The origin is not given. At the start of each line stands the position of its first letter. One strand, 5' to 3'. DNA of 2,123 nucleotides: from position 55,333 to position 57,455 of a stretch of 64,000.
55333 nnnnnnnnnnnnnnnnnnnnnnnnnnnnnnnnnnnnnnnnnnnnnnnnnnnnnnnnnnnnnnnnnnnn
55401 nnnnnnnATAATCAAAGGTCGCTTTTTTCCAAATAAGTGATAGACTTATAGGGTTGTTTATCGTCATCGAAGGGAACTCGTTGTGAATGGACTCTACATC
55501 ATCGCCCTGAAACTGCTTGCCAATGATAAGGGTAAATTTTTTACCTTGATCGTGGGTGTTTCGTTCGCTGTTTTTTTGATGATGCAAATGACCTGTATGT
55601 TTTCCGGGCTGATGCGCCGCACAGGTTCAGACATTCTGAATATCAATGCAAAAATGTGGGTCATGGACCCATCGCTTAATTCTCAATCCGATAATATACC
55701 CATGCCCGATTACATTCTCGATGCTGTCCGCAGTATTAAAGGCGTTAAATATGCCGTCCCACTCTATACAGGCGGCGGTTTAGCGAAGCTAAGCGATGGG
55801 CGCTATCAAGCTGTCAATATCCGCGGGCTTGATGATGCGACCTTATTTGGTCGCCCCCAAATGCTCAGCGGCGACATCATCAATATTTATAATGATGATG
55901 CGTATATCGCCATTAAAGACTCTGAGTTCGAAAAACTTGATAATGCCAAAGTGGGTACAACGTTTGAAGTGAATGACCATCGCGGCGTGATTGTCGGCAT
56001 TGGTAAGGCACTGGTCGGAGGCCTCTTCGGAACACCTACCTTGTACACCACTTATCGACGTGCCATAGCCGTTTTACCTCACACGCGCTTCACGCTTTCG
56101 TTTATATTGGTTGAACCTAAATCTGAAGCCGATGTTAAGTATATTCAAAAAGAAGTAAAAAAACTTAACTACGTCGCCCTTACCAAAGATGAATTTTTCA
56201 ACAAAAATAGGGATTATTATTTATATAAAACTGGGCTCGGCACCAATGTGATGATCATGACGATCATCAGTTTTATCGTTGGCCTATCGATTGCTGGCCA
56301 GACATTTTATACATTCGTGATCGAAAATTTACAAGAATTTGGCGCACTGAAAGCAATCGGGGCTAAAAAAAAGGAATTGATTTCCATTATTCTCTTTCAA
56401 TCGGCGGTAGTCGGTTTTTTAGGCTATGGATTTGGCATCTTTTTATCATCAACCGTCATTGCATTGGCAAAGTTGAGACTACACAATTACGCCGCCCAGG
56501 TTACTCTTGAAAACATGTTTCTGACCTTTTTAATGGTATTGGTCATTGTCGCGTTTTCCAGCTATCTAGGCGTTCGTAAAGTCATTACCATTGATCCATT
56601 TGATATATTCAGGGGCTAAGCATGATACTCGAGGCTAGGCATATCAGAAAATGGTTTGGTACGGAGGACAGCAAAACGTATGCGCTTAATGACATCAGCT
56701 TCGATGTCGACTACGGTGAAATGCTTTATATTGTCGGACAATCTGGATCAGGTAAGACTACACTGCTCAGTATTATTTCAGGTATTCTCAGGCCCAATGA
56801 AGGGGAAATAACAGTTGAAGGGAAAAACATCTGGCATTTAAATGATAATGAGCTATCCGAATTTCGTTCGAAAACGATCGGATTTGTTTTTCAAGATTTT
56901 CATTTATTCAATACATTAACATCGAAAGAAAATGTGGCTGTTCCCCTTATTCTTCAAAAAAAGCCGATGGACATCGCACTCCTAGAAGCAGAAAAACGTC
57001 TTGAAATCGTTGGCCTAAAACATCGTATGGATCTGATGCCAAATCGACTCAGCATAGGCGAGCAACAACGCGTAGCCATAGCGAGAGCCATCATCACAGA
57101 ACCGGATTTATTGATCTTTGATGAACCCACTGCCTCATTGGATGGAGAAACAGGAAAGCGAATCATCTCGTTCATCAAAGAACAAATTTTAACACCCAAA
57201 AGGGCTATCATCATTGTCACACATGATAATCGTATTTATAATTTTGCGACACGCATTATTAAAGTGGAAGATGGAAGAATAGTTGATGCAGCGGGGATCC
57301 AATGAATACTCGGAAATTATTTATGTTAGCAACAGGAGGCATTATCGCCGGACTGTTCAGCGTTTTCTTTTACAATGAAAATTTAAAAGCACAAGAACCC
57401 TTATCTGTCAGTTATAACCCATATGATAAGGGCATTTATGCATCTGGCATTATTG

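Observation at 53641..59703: Five-gene export operon: MsbA/PrtD-like fused ABC exporter plus a MacB/DevCAB-type tripartite pump with its own OM lipoprotein channel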

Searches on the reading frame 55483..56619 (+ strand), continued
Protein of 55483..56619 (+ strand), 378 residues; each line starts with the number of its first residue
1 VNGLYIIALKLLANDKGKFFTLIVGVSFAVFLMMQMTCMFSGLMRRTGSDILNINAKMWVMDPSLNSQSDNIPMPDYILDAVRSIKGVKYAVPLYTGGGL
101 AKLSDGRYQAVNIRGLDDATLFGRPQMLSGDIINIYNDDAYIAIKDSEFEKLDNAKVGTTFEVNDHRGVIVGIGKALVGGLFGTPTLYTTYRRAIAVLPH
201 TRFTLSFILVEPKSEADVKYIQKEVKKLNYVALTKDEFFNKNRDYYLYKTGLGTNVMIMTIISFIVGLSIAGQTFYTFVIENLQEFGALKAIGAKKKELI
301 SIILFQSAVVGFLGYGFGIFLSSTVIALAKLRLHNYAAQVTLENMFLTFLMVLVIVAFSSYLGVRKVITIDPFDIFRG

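Call 64: get_annotated_region(hit=H2, flank=7000)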
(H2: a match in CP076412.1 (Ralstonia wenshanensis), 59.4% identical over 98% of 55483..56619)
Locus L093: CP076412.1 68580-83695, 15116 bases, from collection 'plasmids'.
description: Ralstonia wenshanensis strain 56D2 plasmid p56D2, complete sequence
organism: Ralstonia wenshanensis (NCBI taxid 2842456)
taxonomy: Bacteria; Pseudomonadota; Betaproteobacteria; Burkholderiales; Burkholderiaceae; Ralstonia; Ralstonia wenshanensis
host: -; source: soil; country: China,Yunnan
typing (MOB-suite, as given by PLSDB): non-mobilizable
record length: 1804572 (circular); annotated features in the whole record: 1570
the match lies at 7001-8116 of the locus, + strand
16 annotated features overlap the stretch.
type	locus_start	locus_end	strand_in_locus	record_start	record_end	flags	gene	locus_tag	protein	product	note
CDS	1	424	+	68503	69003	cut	-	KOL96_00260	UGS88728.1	universal stress protein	-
CDS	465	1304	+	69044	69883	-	-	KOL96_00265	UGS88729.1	universal stress protein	-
CDS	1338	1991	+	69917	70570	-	-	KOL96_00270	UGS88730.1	BON domain-containing protein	-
CDS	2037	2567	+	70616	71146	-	-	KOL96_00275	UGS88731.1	flavodoxin family protein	-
CDS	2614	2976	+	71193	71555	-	-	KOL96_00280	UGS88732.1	TraR/DksA family transcriptional regulator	-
CDS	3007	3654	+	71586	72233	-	-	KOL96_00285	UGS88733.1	BON domain-containing protein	-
CDS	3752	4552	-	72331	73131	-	-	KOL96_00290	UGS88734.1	helix-turn-helix domain-containing protein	-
CDS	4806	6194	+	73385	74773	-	-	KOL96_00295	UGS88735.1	PAS domain-containing sensor histidine kinase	-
CDS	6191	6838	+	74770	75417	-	-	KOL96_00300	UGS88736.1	response regulator transcription factor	-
CDS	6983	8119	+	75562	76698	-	-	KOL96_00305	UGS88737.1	ABC transporter permease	-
CDS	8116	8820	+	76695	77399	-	-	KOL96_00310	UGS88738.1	ABC transporter ATP-binding protein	-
CDS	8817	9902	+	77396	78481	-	-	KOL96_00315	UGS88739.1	biotin/lipoyl-binding protein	-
CDS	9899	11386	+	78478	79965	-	-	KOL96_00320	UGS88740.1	efflux transporter outer membrane subunit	-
CDS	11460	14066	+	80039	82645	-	mgtA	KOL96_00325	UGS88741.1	magnesium-translocating P-type ATPase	-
CDS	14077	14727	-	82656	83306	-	-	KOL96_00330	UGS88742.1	phosphoribosyltransferase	-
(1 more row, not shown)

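Call 65: get_annotated_region(hit=H7, flank=7000)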
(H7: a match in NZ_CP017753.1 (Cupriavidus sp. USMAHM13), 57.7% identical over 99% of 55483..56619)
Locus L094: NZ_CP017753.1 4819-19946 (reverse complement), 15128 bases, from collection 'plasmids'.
description: Cupriavidus sp. USMAHM13 isolate pure plasmid unnamed1, complete sequence
organism: Cupriavidus sp. USMAHM13 (NCBI taxid 1389192)
taxonomy: Bacteria; Pseudomonadota; Betaproteobacteria; Burkholderiales; Burkholderiaceae; Cupriavidus; Cupriavidus sp. USMAHM13
host: -; source: cell culture,Paddy field, Sungai Manik, Malaysia; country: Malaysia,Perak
typing (MOB-suite, as given by PLSDB): non-mobilizable; replicon rep_cluster_331
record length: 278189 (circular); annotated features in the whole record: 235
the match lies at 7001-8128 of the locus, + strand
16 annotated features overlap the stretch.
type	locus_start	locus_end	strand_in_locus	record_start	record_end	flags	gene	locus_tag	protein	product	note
CDS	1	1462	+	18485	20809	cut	-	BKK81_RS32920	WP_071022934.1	nuclease SbcCD subunit C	-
CDS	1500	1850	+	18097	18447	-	-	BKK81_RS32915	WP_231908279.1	hypothetical protein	-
CDS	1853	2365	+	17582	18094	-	-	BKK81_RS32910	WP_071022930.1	NADAR family protein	-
CDS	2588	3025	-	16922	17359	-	-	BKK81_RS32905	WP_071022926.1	HU family DNA-binding protein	GO:0030261 - chromosome condensation [Evidence IEA]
CDS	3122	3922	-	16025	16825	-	-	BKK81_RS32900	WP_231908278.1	tyrosine-type recombinase/integrase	GO:0015074 - DNA integration [Evidence IEA]; GO:0006310 - DNA recombination [Evidence IEA]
CDS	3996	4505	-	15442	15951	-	-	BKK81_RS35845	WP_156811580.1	hypothetical protein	-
CDS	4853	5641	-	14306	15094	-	-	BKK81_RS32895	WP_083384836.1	helix-turn-helix domain-containing protein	GO:0006355 - regulation of DNA-templated transcription [Evidence IEA]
CDS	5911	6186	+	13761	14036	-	-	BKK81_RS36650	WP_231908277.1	PAS domain-containing protein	-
CDS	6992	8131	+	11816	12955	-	-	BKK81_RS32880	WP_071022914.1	ABC transporter permease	-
CDS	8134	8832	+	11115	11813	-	-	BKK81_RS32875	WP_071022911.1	ABC transporter ATP-binding protein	-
CDS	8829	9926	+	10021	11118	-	-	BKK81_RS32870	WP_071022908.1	biotin/lipoyl-binding protein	-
CDS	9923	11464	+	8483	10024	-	-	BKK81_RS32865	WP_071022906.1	efflux transporter outer membrane subunit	GO:0006810 - transport [Evidence IEA]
CDS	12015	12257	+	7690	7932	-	-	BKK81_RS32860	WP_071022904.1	hypothetical protein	-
CDS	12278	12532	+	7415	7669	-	-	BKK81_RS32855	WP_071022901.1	hypothetical protein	-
CDS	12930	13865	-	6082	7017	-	-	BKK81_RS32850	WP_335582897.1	1-phosphofructokinase family hexose kinase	-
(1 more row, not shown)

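Call 69: get_annotated_region(hit=H6, flank=15000)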
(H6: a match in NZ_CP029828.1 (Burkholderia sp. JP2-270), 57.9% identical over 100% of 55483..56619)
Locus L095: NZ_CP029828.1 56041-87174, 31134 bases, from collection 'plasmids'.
description: Burkholderia sp. JP2-270 plasmid p2, complete sequence
organism: Burkholderia sp. JP2-270 (NCBI taxid 2217913)
taxonomy: Bacteria; Pseudomonadota; Betaproteobacteria; Burkholderiales; Burkholderiaceae; Burkholderia; Burkholderia sp. JP2-270
host: -; source: sigle cell,rice rhizosphere; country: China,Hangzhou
typing (MOB-suite, as given by PLSDB): mobilizable; replicon rep_cluster_1398; relaxase MOBP
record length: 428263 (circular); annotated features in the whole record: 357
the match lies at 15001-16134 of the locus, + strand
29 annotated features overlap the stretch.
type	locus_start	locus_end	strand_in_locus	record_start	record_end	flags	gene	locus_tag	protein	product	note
CDS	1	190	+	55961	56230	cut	-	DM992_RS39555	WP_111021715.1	hypothetical protein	-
CDS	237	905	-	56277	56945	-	-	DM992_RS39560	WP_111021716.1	GAD-like domain-containing protein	-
CDS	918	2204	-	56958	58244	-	-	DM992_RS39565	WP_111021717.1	polymorphic toxin type 15 domain-containing protein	-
CDS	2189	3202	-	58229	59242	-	-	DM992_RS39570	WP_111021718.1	DUF2169 domain-containing protein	-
CDS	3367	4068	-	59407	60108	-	-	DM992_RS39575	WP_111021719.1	SUMF1/EgtB/PvdO family nonheme iron enzyme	-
CDS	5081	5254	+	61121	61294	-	-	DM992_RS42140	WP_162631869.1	hypothetical protein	-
CDS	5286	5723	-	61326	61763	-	-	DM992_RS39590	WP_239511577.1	flavodoxin domain-containing protein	-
CDS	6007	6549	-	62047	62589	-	-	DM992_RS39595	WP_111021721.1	Hsp20/alpha crystallin family protein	-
CDS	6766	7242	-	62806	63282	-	-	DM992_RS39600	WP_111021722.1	universal stress protein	-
CDS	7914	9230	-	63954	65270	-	-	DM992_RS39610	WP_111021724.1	erythromycin esterase family protein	-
CDS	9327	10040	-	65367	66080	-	-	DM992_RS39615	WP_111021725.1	phosphoribosyltransferase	-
CDS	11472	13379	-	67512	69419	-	ftsH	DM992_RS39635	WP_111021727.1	ATP-dependent zinc metalloprotease FtsH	GO:0051301 - cell division [Evidence IEA]; GO:0006508 - proteolysis [Evidence IEA]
CDS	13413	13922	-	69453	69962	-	-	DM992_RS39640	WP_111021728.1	BCAM0308 family protein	-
CDS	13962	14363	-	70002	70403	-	-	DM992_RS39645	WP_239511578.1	BON domain-containing protein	-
CDS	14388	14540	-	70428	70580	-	-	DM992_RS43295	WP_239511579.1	BON domain-containing protein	-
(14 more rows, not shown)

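Call 75: search_protein_representatives(alignment_id=A1)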
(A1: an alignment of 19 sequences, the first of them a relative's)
Query: 19 sequences, 378 profile positions. Proteins with E-value up to 0.001 (for the whole library): 5948; up to 1e-10: 1758; up to 1e-30: 338. The best 150 are listed.
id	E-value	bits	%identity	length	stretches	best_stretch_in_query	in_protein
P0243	1.4e-171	586.9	-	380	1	1-378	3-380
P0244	4.1e-124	430.8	-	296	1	1-267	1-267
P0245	9.9e-95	334.0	-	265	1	113-378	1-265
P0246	4.8e-89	315.3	-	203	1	179-378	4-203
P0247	7.7e-87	308.1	-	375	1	5-378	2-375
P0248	7.8e-85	301.5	-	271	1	101-332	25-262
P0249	1.2e-84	300.9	-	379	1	5-378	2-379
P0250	1.9e-82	293.6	-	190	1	33-222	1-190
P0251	5.1e-82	292.2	-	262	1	1-199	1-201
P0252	6.8e-81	288.5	-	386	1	7-377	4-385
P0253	4.0e-79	282.7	-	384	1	5-378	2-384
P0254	4.2e-78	279.3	-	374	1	6-377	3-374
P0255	5.3e-78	279.0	-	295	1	138-344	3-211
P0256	5.7e-78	278.9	-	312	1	36-295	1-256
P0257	2.2e-75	270.3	-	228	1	1-176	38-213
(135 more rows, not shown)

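Call 80: get_annotated_region(hit=H10, flank=9000)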
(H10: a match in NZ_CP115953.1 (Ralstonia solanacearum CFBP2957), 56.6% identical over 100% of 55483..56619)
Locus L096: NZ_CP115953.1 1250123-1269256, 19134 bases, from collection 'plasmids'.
description: Ralstonia solanacearum CFBP2957 plasmid pmega, complete sequence
organism: Ralstonia solanacearum CFBP2957 (NCBI taxid 859656)
taxonomy: Bacteria; Pseudomonadota; Betaproteobacteria; Burkholderiales; Burkholderiaceae; Ralstonia; Ralstonia solanacearum; Ralstonia solanacearum CFBP2957
host: -; source: Solanum lycopersicum; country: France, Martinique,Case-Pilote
typing (MOB-suite, as given by PLSDB): non-mobilizable
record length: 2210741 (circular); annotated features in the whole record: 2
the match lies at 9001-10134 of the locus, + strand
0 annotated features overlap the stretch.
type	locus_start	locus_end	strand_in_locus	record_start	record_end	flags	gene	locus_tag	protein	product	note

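Call 81: get_annotated_region(hit=H4, flank=9000)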
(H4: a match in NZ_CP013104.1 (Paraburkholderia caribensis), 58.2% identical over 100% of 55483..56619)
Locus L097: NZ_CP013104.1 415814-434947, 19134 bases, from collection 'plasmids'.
description: Paraburkholderia caribensis strain MWAP64 plasmid 1, complete sequence
organism: Paraburkholderia caribensis (NCBI taxid 75105)
taxonomy: Bacteria; Pseudomonadota; Betaproteobacteria; Burkholderiales; Burkholderiaceae; Paraburkholderia; Paraburkholderia caribensis
host: -; source: -; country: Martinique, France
typing (MOB-suite, as given by PLSDB): non-mobilizable
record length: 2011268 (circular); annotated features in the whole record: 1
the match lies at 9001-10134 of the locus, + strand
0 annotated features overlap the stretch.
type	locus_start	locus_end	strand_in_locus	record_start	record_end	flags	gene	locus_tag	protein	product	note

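Call 84: search_protein_families(library=pfam, alignment_id=A5, max_evalue=0.000001)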
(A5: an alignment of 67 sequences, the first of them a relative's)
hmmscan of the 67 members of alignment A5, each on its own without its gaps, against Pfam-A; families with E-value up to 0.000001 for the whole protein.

A. member 1, L096:2-2233:+ (743 aa): 0 families

B. families by the number of members that match (of 67 scanned): 48 families (the first 25 are shown)
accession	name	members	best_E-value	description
PF00989.32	PAS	3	7.7e-29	PAS fold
PF00582.32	Usp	3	1.3e-28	Universal stress protein family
PF02518.31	HATPase_c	3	9.2e-28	Histidine kinase-, DNA gyrase B-, and HSP90-like ATPase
PF12704.14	MacB_PCD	3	8.4e-13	MacB-like periplasmic core domain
PF02687.27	FtsX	3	7.1e-11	FtsX-like permease C-terminal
PF02321.23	OEP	2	3.2e-43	Outer membrane efflux protein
PF00122.25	E1-E2_ATPase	2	6.6e-42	E1-E2 ATPase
PF00005.33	ABC_tran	2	3.7e-35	ABC transporter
PF13426.13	PAS_9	2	2.1e-29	PAS domain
PF00571.33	CBS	2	1.9e-25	CBS domain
PF08448.16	PAS_4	2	3.1e-21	PAS fold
PF00689.26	Cation_ATPase_C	2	8.6e-19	Cation transporting ATPase, C-terminus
PF00072.30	Response_reg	2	6.3e-18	Response regulator receiver domain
PF00702.32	Hydrolase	2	9.7e-18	haloacid dehalogenase-like hydrolase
PF07730.19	HisKA_3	2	2.5e-14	Histidine kinase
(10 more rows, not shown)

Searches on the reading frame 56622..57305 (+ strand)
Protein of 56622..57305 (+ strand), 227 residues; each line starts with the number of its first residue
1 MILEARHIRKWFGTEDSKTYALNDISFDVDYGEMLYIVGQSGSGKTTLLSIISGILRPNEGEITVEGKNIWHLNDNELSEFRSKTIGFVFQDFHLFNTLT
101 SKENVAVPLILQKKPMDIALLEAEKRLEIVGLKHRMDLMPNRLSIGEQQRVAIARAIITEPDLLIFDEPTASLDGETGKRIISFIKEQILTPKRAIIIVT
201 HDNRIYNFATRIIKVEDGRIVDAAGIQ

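Call 3: search_protein_families(library=pfam, proteins=[window:56622-57305:+])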
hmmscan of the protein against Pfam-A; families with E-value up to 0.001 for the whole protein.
window:56622-57305:+ (227 aa): 7 families
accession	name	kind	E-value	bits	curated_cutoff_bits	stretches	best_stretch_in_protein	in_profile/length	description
PF00005.33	ABC_tran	-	2.9e-37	128.8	25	1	22-171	1-137/137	ABC transporter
PF13304.12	AAA_21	-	1.2e-07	32.6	27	0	140-203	235-300/304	AAA domain, putative AbiEii toxin, Type IV TA system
PF02463.25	SMC_N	-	2.5e-07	30.8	40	1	18-216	11-212/220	RecF/RecN/SMC N terminal domain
PF13166.12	AAA_13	-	1.2e-05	24.6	36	0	158-211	524-579/713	AAA domain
PF13555.12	AAA_29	-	0.0001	22.4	27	1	26-60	16-50/61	P-loop containing region of AAA domain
PF13175.12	AAA_15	-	0.00045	20.4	32.1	0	34-77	25-71/374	AAA ATPase domain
PF20720.3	nSTAND3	-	0.00055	20.1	27.2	0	33-53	18-38/155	Novel STAND NTPase 3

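Call 4: search_protein_families(library=ncbifam, proteins=[window:56622-57305:+])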
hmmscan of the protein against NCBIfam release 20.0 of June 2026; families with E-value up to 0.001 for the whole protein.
window:56622-57305:+ (227 aa): 191 families (the best 25 are shown)
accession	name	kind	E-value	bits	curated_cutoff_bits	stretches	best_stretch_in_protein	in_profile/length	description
TIGR02982.1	heterocyst_DevA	subfamily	6.8e-63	212.2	295.8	1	3-220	2-219/220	ABC exporter ATP-binding subunit, DevA family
TIGR02211.1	LolD_lipo_ex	equivalog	1.4e-61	207.8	307.75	1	2-221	1-220/221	lipoprotein-releasing ABC transporter ATP-binding protein LolD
TIGR02673.1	FtsE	equivalog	4.4e-59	199.7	264.85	1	17-219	13-214/214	cell division ATP-binding protein FtsE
TIGR03608.1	L_ocin_972_ABC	subfamily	1.6e-52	178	254.85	1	19-215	11-206/206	putative bacteriocin export ABC transporter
NF007826.0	PRK10535.1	equivalog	3.5e-52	177.5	966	1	2-224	4-225/648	macrolide ABC transporter ATP-binding protein/permease MacB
NF007879.0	PRK10584.1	equivalog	3.2e-49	167.7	336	1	2-222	6-226/228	putative ABC transporter ATP-binding protein YbbA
NF008639.0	PRK11629.1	equivalog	2e-48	164.9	360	1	3-222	7-226/234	lipoprotein-releasing ABC transporter ATP-binding protein LolD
NF038007.1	ABC_ATP_DarD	equivalog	3.3e-48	164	375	1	3-220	2-218/218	darobactin export ABC transporter ATP-binding protein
TIGR02315.1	ABC_phnC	equivalog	9.8e-44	149.6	266.1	1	3-221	2-225/243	phosphonate ABC transporter ATP-binding protein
TIGR00968.1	3a0106s01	subfamily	1.4e-43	149.1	342.75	1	8-223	6-212/237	sulfate ABC transporter ATP-binding protein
TIGR03265.1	PhnT2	equivalog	2.1e-43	148.9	457.7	1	3-222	5-215/353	putative 2-aminoethylphosphonate ABC transporter ATP-binding protein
NF040933.2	ABC_arch_GlcV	equivalog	5.9e-43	147.1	450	1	5-222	5-222/357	glucose ABC transporter ATP-binding protein GlcV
TIGR01186.1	proV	subfamily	2.4e-42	145.3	326.6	1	19-222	6-210/363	betaine/proline/choline family ABC transporter ATP-binding protein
NF008428.0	PRK11264.1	equivalog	1.4e-41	142.4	406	1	20-223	17-225/250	L-cystine ABC transporter ATP-binding protein TcyN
TIGR04521.1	ECF_ATPase_2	equivalog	1.5e-41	142.3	330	1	16-222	15-225/279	energy-coupling factor transporter ATPase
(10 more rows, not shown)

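Call 9: find_encoding_contigs(protein=window:56622-57305:+, flank=10000, max_places=6)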
Protein window:56622-57305:+ (227 aa): no gene with exactly this product is on record in the collection.
